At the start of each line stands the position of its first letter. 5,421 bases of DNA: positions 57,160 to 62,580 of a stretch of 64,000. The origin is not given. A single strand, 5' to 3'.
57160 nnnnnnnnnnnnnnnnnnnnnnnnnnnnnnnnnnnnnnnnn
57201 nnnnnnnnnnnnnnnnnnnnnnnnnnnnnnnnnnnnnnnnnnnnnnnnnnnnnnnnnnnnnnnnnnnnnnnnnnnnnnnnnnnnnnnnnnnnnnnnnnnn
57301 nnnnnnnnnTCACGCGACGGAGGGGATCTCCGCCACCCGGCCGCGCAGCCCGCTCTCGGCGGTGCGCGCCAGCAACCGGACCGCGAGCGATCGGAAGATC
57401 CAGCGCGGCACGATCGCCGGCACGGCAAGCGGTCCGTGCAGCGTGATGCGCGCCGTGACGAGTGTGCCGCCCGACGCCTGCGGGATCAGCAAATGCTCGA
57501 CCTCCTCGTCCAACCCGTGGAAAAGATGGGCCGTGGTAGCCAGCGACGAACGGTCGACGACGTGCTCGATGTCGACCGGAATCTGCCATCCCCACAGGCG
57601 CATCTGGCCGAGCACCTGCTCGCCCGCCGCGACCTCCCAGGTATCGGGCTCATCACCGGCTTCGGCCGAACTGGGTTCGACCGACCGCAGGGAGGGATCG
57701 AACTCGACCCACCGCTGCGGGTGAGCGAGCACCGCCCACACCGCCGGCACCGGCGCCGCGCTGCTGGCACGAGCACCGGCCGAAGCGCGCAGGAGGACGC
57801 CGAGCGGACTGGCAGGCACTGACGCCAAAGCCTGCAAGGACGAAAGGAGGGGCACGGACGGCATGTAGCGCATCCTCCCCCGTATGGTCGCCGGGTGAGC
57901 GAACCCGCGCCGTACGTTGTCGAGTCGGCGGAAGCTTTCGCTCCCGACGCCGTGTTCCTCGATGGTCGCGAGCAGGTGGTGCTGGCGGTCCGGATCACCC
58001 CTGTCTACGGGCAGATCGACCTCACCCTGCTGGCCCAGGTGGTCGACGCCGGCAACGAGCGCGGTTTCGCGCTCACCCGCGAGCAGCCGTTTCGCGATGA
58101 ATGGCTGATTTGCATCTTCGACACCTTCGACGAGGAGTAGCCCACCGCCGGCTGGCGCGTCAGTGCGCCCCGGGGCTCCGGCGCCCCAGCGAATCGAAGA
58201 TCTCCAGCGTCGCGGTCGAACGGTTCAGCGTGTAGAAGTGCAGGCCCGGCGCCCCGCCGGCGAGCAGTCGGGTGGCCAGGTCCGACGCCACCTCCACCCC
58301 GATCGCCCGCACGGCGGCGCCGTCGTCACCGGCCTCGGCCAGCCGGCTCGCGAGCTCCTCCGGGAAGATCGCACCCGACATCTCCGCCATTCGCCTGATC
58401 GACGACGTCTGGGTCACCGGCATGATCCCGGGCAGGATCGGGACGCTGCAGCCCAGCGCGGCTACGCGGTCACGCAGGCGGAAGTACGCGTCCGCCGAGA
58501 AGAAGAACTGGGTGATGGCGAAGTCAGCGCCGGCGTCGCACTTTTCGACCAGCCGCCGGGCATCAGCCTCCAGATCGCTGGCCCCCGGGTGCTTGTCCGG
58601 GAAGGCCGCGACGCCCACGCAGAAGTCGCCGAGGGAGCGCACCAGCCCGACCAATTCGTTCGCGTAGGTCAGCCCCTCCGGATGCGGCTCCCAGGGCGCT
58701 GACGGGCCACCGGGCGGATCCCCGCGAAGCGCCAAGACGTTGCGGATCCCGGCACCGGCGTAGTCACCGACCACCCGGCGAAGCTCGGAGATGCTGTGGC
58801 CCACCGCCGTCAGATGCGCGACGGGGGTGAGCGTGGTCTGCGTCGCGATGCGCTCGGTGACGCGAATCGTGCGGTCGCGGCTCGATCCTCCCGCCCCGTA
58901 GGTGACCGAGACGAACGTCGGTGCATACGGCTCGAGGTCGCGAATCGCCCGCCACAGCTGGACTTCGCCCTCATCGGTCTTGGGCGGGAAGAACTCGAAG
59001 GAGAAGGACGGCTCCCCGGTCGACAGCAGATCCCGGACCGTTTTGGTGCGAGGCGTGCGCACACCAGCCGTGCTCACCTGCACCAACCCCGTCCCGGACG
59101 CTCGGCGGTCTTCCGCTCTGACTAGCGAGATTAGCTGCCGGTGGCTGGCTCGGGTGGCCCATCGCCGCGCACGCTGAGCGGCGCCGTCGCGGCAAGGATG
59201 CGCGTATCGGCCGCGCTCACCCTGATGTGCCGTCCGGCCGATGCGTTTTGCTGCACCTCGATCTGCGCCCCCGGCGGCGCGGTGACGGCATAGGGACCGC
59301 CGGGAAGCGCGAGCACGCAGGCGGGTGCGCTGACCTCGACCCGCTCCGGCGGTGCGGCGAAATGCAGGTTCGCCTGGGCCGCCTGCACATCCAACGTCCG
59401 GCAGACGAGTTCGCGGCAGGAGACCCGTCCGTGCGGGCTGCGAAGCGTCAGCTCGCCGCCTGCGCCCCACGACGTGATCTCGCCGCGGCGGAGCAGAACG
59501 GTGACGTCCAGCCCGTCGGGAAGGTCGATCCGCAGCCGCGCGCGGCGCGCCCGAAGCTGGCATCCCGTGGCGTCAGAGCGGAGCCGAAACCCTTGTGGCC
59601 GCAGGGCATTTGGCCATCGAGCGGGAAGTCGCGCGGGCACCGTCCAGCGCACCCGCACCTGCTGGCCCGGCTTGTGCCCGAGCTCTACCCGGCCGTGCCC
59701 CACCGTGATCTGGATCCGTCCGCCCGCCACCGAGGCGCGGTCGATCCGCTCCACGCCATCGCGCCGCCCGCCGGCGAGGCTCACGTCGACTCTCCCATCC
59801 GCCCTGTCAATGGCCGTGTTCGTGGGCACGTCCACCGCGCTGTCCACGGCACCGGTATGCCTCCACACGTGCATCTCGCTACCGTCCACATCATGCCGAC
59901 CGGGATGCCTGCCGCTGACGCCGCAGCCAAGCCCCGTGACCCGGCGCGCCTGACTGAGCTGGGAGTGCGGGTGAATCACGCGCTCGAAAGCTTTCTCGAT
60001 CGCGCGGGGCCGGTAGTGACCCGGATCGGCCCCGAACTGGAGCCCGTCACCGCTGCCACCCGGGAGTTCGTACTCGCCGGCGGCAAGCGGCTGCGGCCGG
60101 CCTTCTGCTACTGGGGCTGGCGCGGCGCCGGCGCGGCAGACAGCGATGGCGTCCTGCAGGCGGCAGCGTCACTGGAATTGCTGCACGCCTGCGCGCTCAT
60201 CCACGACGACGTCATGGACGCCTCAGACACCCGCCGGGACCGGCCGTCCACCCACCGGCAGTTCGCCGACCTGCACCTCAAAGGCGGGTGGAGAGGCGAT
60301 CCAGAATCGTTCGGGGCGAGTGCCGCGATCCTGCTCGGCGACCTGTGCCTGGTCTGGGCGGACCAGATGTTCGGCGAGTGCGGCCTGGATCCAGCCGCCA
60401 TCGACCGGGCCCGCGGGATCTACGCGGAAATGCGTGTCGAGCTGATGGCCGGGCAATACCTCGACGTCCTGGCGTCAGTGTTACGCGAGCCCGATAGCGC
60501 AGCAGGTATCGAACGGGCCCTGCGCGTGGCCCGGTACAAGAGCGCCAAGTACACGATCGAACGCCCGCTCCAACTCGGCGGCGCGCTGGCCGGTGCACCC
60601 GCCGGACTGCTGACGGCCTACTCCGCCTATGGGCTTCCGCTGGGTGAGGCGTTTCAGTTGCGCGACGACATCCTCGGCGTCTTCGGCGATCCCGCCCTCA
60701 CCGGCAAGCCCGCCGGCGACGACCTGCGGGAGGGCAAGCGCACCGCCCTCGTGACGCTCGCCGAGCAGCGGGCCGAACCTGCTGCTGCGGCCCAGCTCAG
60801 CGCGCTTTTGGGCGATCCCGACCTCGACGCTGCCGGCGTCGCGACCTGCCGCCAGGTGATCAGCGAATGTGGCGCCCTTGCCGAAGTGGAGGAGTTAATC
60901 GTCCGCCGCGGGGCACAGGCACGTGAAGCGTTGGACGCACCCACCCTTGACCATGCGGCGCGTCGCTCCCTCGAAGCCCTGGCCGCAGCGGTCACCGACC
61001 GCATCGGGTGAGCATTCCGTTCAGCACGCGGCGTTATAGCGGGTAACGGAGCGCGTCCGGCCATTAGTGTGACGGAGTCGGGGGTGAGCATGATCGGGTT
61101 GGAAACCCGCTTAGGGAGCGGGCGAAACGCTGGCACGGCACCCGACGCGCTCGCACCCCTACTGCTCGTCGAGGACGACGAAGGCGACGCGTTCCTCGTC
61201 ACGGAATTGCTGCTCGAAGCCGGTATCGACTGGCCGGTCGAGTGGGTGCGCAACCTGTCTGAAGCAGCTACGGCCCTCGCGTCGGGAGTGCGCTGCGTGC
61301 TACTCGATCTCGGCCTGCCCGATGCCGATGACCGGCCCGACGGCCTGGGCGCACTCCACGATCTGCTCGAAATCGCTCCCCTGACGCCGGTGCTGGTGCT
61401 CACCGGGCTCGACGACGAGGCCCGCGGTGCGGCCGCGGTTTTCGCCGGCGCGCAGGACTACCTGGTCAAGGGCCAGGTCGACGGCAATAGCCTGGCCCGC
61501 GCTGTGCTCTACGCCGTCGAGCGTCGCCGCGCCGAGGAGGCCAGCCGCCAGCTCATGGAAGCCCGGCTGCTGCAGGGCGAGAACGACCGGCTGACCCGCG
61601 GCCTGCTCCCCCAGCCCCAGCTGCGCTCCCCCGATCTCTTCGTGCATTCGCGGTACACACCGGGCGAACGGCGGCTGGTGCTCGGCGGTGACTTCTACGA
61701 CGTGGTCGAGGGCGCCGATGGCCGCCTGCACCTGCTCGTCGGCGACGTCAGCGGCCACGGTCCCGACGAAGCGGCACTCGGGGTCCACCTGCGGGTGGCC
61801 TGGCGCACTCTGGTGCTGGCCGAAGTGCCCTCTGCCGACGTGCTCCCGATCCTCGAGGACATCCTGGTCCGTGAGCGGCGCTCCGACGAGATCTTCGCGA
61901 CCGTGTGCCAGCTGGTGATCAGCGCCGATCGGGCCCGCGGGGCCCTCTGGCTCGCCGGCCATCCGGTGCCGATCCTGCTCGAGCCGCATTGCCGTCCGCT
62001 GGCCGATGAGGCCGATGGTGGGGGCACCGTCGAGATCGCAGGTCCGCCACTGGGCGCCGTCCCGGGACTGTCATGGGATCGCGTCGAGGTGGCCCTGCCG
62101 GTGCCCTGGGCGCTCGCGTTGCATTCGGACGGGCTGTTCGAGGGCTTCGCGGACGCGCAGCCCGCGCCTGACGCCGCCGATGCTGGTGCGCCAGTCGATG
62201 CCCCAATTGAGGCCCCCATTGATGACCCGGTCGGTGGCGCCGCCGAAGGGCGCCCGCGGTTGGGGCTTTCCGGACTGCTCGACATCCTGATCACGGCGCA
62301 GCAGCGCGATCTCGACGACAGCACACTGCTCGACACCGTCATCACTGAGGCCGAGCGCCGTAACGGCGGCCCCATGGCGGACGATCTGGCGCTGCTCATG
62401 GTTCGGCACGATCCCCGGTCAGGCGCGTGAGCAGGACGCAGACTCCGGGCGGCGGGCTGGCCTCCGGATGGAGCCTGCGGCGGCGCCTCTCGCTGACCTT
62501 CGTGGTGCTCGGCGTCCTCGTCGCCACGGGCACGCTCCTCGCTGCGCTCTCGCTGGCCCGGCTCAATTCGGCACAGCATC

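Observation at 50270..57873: Translationally coupled carotenoid end-group tailoring operon converging on an SRPBCC-like / variant CDP-alcohol phosphatidyltransferase pair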

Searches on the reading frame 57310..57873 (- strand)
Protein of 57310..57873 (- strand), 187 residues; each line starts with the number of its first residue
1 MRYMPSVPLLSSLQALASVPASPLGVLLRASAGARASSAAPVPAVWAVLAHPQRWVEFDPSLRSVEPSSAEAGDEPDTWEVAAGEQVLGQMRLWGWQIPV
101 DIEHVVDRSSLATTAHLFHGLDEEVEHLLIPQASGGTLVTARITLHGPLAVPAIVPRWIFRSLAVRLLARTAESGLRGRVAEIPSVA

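Call 6: search_protein_families(library=pfam, proteins=[window:57310-57873:-], max_evalue=0.01)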
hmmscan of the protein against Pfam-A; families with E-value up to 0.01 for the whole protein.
window:57310-57873:- (187 aa): 2 families
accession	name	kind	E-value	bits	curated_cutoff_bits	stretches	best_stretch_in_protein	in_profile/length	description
PF10604.15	Polyketide_cyc2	-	2.1e-05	25.3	27.4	1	36-178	8-136/142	Polyketide cyclase / dehydrase and lipid transport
PF03364.25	Polyketide_cyc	-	0.0076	16.9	23.4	0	39-84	2-46/126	Polyketide cyclase / dehydrase and lipid transport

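Call 7: search_protein_families(library=ncbifam, proteins=[window:57310-57873:-], max_evalue=0.01)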
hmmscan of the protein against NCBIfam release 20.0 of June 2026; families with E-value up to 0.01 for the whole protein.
window:57310-57873:- (187 aa): 0 families

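Call 37: find_homologous_proteins(query=window:57310-57873:-, max_evalue=0.001)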
Query window:57310-57873:- (187 aa): 54 proteins with E <= 0.001 among 1882 candidates.
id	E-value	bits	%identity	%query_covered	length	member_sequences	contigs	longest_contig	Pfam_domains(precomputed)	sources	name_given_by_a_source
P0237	9.5e-111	385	100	98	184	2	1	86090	-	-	-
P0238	1.2e-87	310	80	100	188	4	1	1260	-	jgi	jgi:hypothetical protein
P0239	1.4e-86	307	82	98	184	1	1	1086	PF10604.16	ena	-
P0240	6.9e-86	304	78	100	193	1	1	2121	-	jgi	jgi:hypothetical protein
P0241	1.2e-84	300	80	98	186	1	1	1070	-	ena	-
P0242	4.5e-83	295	80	98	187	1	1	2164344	PF10604.16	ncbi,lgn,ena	-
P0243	1.5e-81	290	79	100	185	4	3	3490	PF03364.26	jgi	jgi:hypothetical protein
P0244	7.1e-80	285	76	98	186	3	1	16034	-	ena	-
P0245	9.0e-77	275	74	98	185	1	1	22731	-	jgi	jgi:hypothetical protein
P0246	8.0e-74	265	73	88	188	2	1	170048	-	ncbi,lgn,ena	-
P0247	1.1e-73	265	73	98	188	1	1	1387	PF10604.16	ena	-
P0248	5.5e-71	256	71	97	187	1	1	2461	PF10604.16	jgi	jgi:hypothetical protein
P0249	7.2e-69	249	68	98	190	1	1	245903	PF10604.16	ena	-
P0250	4.4e-68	246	65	100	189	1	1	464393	PF10604.16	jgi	jgi:hypothetical protein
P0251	1.3e-67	245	65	98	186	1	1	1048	PF03364.26,PF10604.16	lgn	-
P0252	8.2e-67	242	67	98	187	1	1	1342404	PF03364.26,PF10604.16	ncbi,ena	-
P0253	3.4e-66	240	67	98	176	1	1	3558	PF10604.16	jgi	jgi:hypothetical protein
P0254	8.5e-66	239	64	100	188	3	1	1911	PF03364.26,PF10604.16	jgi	jgi:hypothetical protein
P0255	9.5e-66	239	65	100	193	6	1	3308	PF03364.26,PF10604.16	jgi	jgi:hypothetical protein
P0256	6.1e-65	236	67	98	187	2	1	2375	PF10604.16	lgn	-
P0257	6.8e-65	236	68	91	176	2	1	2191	PF03364.26,PF10604.16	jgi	jgi:hypothetical protein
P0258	1.2e-64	235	64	100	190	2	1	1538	PF10604.16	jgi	jgi:hypothetical protein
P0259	7.1e-64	233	64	98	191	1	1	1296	PF03364.26,PF10604.16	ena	-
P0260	1.5e-63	232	64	98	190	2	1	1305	PF03364.26,PF10604.16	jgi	-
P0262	1.0e-62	229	64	98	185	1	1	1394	PF03364.26,PF10604.16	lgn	-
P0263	3.9e-62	227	67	87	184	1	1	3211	PF03364.26,PF10604.16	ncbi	-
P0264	2.4e-60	221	60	99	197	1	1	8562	PF03364.26,PF10604.16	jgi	jgi:hypothetical protein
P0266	4.1e-59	217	60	98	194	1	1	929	PF03364.26,PF10604.16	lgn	-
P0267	4.1e-52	194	59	89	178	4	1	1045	PF10604.16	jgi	jgi:Polyketide cyclase / dehydrase and lipid transport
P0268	4.4e-51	191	61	78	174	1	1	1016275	PF10604.16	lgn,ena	-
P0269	1.4e-50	189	58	89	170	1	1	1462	PF03364.26,PF10604.16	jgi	jgi:Polyketide cyclase / dehydrase and lipid transport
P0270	1.6e-46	176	57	89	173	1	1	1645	PF10604.16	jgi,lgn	jgi:hypothetical protein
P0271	2.0e-46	176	56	88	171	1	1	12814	PF10604.16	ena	-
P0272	6.8e-46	174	57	76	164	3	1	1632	PF03364.26,PF10604.16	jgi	jgi:hypothetical protein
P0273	1.9e-45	173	57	76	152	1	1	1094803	PF10604.16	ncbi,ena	-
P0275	4.1e-45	172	54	78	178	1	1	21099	PF10604.16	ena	-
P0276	5.1e-45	171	54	89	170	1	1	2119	PF10604.16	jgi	jgi:hypothetical protein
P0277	8.8e-45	170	56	76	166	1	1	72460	PF10604.16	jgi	jgi:hypothetical protein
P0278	9.1e-45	170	55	85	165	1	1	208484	PF10604.16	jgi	jgi:hypothetical protein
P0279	2.5e-44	169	56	84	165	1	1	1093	PF10604.16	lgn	-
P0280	7.8e-44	167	55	84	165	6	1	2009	PF10604.16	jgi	jgi:hypothetical protein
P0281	1.7e-43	166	54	89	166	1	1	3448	PF10604.16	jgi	jgi:hypothetical protein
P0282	1.9e-43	166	53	88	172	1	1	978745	PF10604.16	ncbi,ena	-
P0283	2.3e-42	163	53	88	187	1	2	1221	PF10604.16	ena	-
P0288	1.3e-34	137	49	74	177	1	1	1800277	PF10604.16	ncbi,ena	-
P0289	1.2e-32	131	50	81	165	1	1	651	PF10604.16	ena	-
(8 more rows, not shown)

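Call 52: predict_structure(alignment_id=A2)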
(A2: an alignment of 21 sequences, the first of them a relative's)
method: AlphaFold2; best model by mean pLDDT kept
length: 184 residues; sequences in the alignment: 21
mean_pLDDT: 85.8   pTM: 0.76
mean pLDDT of the five models: 85.8, 83.7, 83.4, 82.6, 82.0
residues with pLDDT >= 90: 118; 70-90: 28; 50-70: 32; < 50: 6
segments of 3 or more residues with pLDDT < 50: none
pLDDT, mean of each block of 10 residues (from residue 1): 52 51 81 97 95 96 81 76 94 93 90 92 97 97 93 96 97 78 58
secondary structure, 60 per line:
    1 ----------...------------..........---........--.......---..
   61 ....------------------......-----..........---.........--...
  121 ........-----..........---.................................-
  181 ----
elements in order: E26-35 H39-46 H49-55 E59-64 E83-88 E94-103 E107-115 E118-128 E134-143 H147-179

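Call 55: fold_search(model_id=the predicted structure, library=pdb)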
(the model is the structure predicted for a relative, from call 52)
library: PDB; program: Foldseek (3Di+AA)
matches with E <= 10: 1433; with E <= 0.001: 346
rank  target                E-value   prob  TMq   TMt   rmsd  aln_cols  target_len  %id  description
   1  6nwb                  4.0e-08  1.00  0.63  0.72   3.6       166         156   11  PYL10 bound to the selective agonist hexabactin (released 2020-02-12)
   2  3rt0_C                4.5e-08  1.00  0.63  0.66   3.9       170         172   12  Crystal structure of PYL10-HAB1 complex in the absence of abscisic acid (ABA) (released 2011-06-22)
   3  3kay_A                5.1e-08  1.00  0.66  0.71   3.0       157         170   15  Crystal structure of abscisic acid receptor PYL1 (released 2009-12-08)
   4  5zcl_D                5.4e-08  1.00  0.66  0.74   2.6       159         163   16  Crystal structure of OsPP2C50 I267L:OsPYL/RCAR3 with (+)-ABA (released 2019-03-06)
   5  5zcg_D                5.7e-08  1.00  0.67  0.74   2.6       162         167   14  Crystal structure of OsPP2C50 S265L/I267V:OsPYL/RCAR3 with (+)-ABA (released 2019-03-06)
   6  3uqh_A                6.1e-08  1.00  0.66  0.75   3.1       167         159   12  Crystal structure of aba receptor pyl10 (apo) (released 2011-12-14)
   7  3jrs_B                6.5e-08  1.00  0.67  0.70   2.5       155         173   15  Crystal structure of (+)-ABA-bound PYL1 (released 2009-11-03)
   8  5zch_C                6.5e-08  1.00  0.65  0.75   2.7       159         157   16  Crystal structure of OsPP2C50 I267W:OsPYL/RCAR3 with (+)-ABA (released 2019-03-06)
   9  3rt0_D                6.5e-08  1.00  0.64  0.73   3.3       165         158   14  Crystal structure of PYL10-HAB1 complex in the absence of abscisic acid (ABA) (released 2011-06-22)
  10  5zcg_C                6.8e-08  1.00  0.66  0.75   2.6       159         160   14  Crystal structure of OsPP2C50 S265L/I267V:OsPYL/RCAR3 with (+)-ABA (released 2019-03-06)
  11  5zch_D                6.8e-08  1.00  0.63  0.71   3.1       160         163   14  Crystal structure of OsPP2C50 I267W:OsPYL/RCAR3 with (+)-ABA (released 2019-03-06)
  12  5gwo_C                7.7e-08  1.00  0.62  0.68   3.2       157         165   15  Crystal structure of RCAR3:PP2C S265F/I267M with (+)-ABA (released 2017-09-13)
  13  5ygv_B                8.7e-08  1.00  0.62  0.66   3.2       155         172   12  Crystal structure of the abscisic acid receptor PYR1 in complex with an antagonist (released 2018-04-18)
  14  4oic_A                8.7e-08  1.00  0.62  0.63   3.5       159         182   13  Crystal structrual of a soluble protein (released 2015-01-21)
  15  5ujv_A                9.2e-08  1.00  0.63  0.61   3.8       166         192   17  Crystal structure of FePYR1 in complex with abscisic acid (released 2017-11-08)
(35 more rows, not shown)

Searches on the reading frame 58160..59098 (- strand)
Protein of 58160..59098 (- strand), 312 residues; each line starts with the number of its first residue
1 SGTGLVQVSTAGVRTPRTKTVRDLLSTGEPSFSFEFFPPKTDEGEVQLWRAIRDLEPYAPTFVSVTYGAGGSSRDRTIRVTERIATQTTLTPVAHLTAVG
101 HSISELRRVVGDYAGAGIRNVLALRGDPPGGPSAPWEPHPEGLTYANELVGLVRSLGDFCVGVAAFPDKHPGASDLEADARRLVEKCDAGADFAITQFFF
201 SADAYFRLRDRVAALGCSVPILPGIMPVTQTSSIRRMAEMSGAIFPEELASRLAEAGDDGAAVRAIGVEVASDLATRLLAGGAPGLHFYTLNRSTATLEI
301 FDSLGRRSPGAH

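Call 6: search_protein_families(library=pfam, proteins=[window:58160-59098:-], max_evalue=0.01)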
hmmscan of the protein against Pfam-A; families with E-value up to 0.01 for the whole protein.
window:58160-59098:- (312 aa): 1 family
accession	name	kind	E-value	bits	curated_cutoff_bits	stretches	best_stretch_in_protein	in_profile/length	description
PF02219.23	MTHFR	-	1.1e-98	330.5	24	1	21-305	2-287/287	Methylenetetrahydrofolate reductase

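Call 7: search_protein_families(library=ncbifam, proteins=[window:58160-59098:-], max_evalue=0.01)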
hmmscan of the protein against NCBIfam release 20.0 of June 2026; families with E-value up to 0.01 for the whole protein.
window:58160-59098:- (312 aa): 4 families
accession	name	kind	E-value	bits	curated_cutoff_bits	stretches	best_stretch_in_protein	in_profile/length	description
TIGR00676.1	fadh2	equivalog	2e-98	329.1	293.7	1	32-304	1-274/275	methylenetetrahydrofolate reductase [NAD(P)H]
NF006950.0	PRK09432.1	equivalog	2.2e-71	240.6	382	1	31-308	24-294/296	methylenetetrahydrofolate reductase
TIGR00677.1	fadh2_euk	equivalog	3.1e-71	240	310.05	1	32-305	2-276/281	methylenetetrahydrofolate reductase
NF006396.0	PRK08645.1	equivalog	1.3e-20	73.1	453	2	158-302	462-600/611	bifunctional homocysteine S-methyltransferase/methylenetetrahydrofolate reductase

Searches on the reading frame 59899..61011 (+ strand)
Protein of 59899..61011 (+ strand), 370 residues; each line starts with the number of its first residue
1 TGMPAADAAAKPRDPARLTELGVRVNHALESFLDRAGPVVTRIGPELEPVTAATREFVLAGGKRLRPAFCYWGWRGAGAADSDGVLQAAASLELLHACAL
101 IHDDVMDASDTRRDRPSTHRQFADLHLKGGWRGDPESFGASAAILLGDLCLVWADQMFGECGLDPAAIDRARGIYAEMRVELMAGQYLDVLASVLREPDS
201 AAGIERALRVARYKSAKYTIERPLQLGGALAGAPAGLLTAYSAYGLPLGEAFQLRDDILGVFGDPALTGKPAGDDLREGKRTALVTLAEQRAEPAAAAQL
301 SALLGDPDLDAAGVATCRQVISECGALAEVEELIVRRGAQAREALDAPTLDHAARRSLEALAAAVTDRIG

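Call 6: search_protein_families(library=pfam, proteins=[window:59899-61011:+], max_evalue=0.01)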
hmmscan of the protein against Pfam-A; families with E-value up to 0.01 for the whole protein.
window:59899-61011:+ (370 aa): 1 family
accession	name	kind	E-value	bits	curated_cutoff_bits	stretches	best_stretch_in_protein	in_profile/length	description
PF00348.22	polyprenyl_synt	-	3.8e-49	167.6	27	1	52-313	6-243/251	Polyprenyl synthetase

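Call 7: search_protein_families(library=ncbifam, proteins=[window:59899-61011:+], max_evalue=0.01)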
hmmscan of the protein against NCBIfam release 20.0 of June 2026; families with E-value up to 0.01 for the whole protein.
window:59899-61011:+ (370 aa): 16 families
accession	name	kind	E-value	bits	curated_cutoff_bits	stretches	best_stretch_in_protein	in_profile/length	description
NF042416.1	GFPPS_Mycobact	equivalog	1.1e-104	350.2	600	1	25-368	5-348/350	bifunctional (2E,6E)-farnesyl/geranyl diphosphate synthase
NF041169.1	f2_encap_cargo4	exception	3e-74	250.2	450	1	60-368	48-332/334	family 2 encapsulin nanocompartment cargo protein polyprenyl transferase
NF040698.1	IdsA_Meth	equivalog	1.2e-32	113.5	468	1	49-368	29-326/328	short chain isoprenyl diphosphate synthase IdsA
NF041003.1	GGPP_syn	equivalog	4.5e-31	108.1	500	1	48-365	26-321/326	geranylgeranyl diphosphate synthase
NF045549.1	GGPPsyn_IdsB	equivalog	4.1e-28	98.4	475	1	61-368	64-344/346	geranylgeranyl diphosphate synthase IdsB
NF042417.1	NPPPS_Mycobact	equivalog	5.4e-27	94.7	600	1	51-368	45-333/335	nonaprenyl/(2E,6E)-farnesyl/geranylgeranyl diphosphat synthase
NF045485.1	FPPsyn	subfamily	2.8e-26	92.3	275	1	54-298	29-257/288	farnesyl diphosphate synthase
TIGR02749.1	prenyl_cyano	equivalog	3.1e-22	79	383.2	2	49-123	30-107/322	solanesyl diphosphate synthase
TIGR02748.1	GerC3_HepT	equivalog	1.1e-21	77.3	456.55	2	47-123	28-103/319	heptaprenyl diphosphate synthase component II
NF008140.0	PRK10888.1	equivalog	3.2e-20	72.7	412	1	58-334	40-288/323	octaprenyl diphosphate synthase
NF045685.1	GGPPSynCrtE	equivalog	9.8e-20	70.7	460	1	48-283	28-247/293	geranylgeranyl diphosphate synthase CrtE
NF040789.2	gerfarn_diphsyn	equivalog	1.1e-19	70.8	560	1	83-290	82-268/345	geranylfarnesyl diphosphate synthase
NF045628.1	HxpDPsynlarge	equivalog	4.5e-19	68.6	500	2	48-123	21-95/311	hexaprenyl-diphosphate synthase large subunit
NF007877.0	PRK10581.1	equivalog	3.7e-18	65.7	321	1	47-292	29-259/299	(2E,6E)-farnesyl diphosphate synthase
NF040627.1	GFPS_Meth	equivalog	3.3e-10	39.9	600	1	59-261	37-210/285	geranylfarnesyl diphosphate synthase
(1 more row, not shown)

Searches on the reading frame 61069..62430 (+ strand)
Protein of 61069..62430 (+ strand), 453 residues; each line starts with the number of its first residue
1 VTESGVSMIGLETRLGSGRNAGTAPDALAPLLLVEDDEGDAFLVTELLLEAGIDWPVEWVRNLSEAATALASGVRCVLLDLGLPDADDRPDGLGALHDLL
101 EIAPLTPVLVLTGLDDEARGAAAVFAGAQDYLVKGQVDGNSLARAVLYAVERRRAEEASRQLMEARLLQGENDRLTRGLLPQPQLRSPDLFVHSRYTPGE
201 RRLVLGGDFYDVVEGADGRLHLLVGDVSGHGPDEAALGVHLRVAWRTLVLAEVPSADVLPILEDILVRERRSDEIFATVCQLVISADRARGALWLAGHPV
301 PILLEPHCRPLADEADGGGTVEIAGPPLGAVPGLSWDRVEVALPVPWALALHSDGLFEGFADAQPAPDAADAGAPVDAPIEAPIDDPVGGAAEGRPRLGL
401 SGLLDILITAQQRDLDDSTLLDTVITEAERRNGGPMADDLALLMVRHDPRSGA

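Call 43: search_protein_families(library=pfam, proteins=[window:61069-62430:+], max_evalue=0.001)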
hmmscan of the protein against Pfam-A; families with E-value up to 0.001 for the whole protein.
window:61069-62430:+ (453 aa): 2 families
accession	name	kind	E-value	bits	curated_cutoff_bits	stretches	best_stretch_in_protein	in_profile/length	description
PF07228.17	SpoIIE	-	1.4e-27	97.4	25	1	217-360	2-137/192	Stage II sporulation protein E (SpoIIE)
PF00072.30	Response_reg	-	1e-09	39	30.2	1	32-135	2-100/111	Response regulator receiver domain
